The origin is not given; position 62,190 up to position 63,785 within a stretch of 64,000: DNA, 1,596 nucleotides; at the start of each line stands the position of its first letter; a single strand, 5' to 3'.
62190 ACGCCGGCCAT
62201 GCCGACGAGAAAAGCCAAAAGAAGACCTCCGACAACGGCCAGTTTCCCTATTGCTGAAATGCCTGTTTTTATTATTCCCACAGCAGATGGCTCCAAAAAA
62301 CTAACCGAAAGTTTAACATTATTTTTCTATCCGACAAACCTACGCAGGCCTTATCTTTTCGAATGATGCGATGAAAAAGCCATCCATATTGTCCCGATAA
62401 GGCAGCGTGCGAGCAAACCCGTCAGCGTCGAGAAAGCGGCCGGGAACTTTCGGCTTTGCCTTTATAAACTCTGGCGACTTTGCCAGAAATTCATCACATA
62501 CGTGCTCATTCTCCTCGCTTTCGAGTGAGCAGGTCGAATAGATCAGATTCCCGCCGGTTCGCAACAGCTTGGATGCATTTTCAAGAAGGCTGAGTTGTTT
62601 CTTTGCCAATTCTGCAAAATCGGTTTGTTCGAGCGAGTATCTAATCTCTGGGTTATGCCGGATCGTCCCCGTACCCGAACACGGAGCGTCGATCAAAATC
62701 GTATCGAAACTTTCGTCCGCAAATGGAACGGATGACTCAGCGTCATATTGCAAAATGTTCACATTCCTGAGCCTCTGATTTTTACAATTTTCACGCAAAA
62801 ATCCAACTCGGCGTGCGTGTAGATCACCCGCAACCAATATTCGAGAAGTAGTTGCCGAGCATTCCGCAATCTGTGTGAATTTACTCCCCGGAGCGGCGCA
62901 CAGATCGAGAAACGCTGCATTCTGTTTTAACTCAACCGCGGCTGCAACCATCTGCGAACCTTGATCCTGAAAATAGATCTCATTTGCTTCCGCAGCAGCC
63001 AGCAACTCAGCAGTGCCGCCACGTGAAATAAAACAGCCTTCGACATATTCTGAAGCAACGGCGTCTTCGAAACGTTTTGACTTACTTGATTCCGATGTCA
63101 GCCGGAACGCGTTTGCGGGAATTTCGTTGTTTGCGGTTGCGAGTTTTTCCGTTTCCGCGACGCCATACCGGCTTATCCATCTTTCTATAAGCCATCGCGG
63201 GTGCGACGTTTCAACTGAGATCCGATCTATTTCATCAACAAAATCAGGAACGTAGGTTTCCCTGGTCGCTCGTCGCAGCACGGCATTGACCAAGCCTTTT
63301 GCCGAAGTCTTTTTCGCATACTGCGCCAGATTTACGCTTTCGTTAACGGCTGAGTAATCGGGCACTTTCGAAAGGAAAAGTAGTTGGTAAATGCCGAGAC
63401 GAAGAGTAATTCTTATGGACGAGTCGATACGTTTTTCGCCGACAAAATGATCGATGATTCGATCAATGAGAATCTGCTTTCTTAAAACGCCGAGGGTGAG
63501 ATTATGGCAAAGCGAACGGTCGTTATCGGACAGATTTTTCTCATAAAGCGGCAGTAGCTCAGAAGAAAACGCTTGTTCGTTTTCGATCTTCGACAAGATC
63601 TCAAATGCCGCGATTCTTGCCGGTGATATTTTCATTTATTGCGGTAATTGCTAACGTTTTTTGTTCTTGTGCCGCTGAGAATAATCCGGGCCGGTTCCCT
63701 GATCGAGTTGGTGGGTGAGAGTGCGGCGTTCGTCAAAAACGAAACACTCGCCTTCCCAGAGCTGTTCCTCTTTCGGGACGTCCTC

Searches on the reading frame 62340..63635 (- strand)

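Call 47: search_protein_families(library=pfam, proteins=[window:62340-63635:-], max_evalue=0.001)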
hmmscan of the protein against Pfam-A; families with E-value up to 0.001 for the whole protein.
window:62340-63635:- (431 aa): 8 families
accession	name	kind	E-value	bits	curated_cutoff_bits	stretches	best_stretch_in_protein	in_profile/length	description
PF01189.24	Methyltr_RsmB-F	-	1.4e-47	162.4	27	1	233-425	3-198/199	16S rRNA methyltransferase RsmB/F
PF01029.23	NusB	-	1.1e-28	100.7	23.1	1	5-125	2-133/133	NusB family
PF13847.12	Methyltransf_31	-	1.4e-11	44.7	27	1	237-384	2-127/145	Methyltransferase domain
PF22458.1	RsmF-B_ferredox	-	2.3e-06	28.1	27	1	145-178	1-33/74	Methyltr_RsmF/B-like, ferredoxin-like domain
PF01728.25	FtsJ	-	3.2e-06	27.6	24.1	1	235-382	17-151/181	FtsJ-like methyltransferase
PF13649.12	Methyltransf_25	-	8.4e-06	26.8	27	1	243-315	2-70/97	Methyltransferase domain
PF08241.18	Methyltransf_11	-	4.5e-05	24.4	21.2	0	263-314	17-65/95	Methyltransferase domain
PF05175.20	MTS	-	0.00081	19.5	23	0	224-319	17-108/170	Methyltransferase small domain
